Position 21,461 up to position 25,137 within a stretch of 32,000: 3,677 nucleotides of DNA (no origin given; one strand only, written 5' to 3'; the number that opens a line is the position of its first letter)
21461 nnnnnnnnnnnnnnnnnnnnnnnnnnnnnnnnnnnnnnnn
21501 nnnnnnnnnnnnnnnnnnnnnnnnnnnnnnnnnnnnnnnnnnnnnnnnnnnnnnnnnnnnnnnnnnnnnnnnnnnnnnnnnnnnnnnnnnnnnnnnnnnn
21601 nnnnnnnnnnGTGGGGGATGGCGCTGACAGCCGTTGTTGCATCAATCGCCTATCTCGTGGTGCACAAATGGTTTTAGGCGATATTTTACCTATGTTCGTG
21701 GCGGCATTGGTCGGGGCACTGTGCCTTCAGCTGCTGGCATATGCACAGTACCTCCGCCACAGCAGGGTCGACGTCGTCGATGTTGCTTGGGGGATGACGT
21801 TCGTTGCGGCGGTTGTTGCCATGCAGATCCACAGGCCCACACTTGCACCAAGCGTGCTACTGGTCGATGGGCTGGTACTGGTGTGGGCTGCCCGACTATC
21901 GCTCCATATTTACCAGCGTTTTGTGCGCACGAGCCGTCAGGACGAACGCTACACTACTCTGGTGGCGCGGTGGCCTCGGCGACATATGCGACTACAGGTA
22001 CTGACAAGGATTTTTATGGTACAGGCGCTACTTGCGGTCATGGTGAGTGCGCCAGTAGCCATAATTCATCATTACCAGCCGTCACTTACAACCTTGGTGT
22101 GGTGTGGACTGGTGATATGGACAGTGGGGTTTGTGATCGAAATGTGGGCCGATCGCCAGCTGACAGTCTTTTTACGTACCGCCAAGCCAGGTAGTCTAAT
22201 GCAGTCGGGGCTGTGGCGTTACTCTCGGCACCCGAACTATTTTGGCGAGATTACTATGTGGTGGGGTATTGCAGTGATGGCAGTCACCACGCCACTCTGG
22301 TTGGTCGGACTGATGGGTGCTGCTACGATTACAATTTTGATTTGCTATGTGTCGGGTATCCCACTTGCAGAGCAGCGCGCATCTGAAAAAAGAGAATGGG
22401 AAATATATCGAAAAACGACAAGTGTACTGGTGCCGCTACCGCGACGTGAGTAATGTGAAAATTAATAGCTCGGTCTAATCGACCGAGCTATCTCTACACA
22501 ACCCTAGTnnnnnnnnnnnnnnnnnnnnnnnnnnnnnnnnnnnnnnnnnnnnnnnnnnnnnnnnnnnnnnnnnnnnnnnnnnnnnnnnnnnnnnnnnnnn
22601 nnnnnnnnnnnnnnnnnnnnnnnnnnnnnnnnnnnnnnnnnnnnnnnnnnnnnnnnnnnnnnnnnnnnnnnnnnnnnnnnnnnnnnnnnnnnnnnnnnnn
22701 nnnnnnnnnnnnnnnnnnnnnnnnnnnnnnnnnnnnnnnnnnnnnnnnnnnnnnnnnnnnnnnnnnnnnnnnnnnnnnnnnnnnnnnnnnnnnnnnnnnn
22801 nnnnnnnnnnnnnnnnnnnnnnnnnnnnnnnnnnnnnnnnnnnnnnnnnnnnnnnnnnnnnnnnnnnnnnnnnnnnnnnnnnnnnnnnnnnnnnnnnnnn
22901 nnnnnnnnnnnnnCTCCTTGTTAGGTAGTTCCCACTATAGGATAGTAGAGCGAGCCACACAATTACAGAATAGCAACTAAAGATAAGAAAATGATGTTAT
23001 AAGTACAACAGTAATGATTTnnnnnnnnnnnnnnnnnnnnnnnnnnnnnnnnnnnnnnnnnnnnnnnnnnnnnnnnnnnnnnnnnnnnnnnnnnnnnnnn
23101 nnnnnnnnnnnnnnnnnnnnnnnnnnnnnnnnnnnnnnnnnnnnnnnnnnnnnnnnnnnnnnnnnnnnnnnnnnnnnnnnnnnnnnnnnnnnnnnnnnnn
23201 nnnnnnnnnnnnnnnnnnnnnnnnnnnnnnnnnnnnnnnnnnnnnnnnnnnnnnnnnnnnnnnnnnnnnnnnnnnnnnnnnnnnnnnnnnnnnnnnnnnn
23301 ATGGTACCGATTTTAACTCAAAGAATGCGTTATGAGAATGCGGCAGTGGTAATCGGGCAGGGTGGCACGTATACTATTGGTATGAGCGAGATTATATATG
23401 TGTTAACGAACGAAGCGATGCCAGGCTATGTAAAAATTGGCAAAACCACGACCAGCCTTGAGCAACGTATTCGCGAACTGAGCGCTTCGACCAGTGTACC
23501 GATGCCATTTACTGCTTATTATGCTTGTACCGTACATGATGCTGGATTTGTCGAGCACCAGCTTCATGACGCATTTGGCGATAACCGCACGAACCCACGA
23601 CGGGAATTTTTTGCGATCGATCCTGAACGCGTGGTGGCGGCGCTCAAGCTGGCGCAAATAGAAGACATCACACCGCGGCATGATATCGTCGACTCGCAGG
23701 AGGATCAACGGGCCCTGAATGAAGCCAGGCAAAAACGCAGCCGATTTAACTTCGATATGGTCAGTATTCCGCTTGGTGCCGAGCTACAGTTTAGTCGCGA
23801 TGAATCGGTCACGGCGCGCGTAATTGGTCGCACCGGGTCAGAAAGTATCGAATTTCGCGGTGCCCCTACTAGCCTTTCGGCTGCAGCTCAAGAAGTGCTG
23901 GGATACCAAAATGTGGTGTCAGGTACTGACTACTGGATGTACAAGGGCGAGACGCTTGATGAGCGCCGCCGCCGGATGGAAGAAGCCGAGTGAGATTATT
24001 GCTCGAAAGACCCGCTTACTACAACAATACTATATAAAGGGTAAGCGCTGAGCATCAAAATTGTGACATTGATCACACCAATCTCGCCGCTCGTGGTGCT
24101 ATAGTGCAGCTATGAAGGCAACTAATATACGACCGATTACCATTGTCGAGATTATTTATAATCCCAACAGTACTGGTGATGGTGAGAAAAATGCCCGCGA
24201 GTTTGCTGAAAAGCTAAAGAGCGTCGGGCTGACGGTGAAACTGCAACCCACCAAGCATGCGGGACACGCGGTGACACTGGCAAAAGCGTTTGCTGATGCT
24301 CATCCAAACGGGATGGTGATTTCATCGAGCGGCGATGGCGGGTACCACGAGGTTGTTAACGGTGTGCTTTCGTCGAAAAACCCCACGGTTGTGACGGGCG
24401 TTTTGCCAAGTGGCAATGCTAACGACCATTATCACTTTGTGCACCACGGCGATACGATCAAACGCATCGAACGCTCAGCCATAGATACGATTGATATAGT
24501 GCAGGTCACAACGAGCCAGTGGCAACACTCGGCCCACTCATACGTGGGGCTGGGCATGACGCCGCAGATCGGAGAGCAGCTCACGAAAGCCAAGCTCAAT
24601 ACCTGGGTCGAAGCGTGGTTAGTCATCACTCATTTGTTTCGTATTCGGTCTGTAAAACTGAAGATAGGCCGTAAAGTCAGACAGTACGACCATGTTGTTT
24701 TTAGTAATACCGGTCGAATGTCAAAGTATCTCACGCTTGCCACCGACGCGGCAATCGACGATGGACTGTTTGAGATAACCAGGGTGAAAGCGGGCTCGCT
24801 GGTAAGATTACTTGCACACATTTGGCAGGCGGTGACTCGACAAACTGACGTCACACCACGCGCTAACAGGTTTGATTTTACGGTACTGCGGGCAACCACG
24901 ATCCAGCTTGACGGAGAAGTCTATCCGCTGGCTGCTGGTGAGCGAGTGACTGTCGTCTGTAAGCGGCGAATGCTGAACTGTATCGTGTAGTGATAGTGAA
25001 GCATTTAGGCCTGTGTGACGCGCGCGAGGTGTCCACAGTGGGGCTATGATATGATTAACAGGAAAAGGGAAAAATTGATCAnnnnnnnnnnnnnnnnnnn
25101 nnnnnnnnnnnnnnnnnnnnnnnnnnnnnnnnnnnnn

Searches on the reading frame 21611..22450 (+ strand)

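Call 75: search_protein_families(library=pfam, proteins=[window:21611-22450:+], max_evalue=0.00001)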
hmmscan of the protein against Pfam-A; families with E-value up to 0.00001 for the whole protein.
window:21611-22450:+ (280 aa): 4 families
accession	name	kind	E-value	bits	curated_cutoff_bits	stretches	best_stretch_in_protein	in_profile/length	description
PF06966.17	DUF1295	-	2.9e-55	187.7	20.4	1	48-268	6-233/235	Protein of unknown function (DUF1295)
PF02544.21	Steroid_dh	-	9.5e-07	29.4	22.6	1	154-241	31-121/150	3-oxo-5-alpha-steroid 4-dehydrogenase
PF04191.18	PEMT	-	6.9e-06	26.9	25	1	164-244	4-90/105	Phospholipid methyltransferase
PF04140.19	ICMT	-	7.7e-06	26.7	24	1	183-242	22-79/95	Isoprenylcysteine carboxyl methyltransferase (ICMT) family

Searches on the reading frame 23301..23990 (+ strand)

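Call 75: search_protein_families(library=pfam, proteins=[window:23301-23990:+], max_evalue=0.00001)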
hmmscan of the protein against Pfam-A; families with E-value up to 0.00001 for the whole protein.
window:23301-23990:+ (230 aa): 2 families
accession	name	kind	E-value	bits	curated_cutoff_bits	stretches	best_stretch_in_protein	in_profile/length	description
PF10544.15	T5orf172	-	1.2e-16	61.5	20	1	31-116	2-98/101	T5orf172 domain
PF13455.12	MUG113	-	1.5e-13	51.5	22.3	1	44-116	1-71/73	Meiotically up-regulated gene 113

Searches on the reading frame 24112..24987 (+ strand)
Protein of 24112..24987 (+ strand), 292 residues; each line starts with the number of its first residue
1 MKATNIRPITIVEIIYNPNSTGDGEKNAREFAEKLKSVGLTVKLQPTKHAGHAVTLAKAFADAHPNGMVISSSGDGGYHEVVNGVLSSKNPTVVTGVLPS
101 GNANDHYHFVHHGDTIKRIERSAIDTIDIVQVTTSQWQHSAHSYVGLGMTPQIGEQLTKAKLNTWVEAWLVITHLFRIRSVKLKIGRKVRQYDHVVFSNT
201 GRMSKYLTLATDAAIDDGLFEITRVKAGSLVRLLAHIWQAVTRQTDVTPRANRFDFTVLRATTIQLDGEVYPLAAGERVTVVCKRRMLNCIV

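Call 75: search_protein_families(library=pfam, proteins=[window:24112-24987:+], max_evalue=0.00001)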
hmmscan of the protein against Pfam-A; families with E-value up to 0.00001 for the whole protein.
window:24112-24987:+ (292 aa): 1 family
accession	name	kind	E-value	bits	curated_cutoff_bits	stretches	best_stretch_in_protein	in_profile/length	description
PF00781.29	DAGK_cat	-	6.8e-18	64.9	23.6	1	14-131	4-124/125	Diacylglycerol kinase catalytic domain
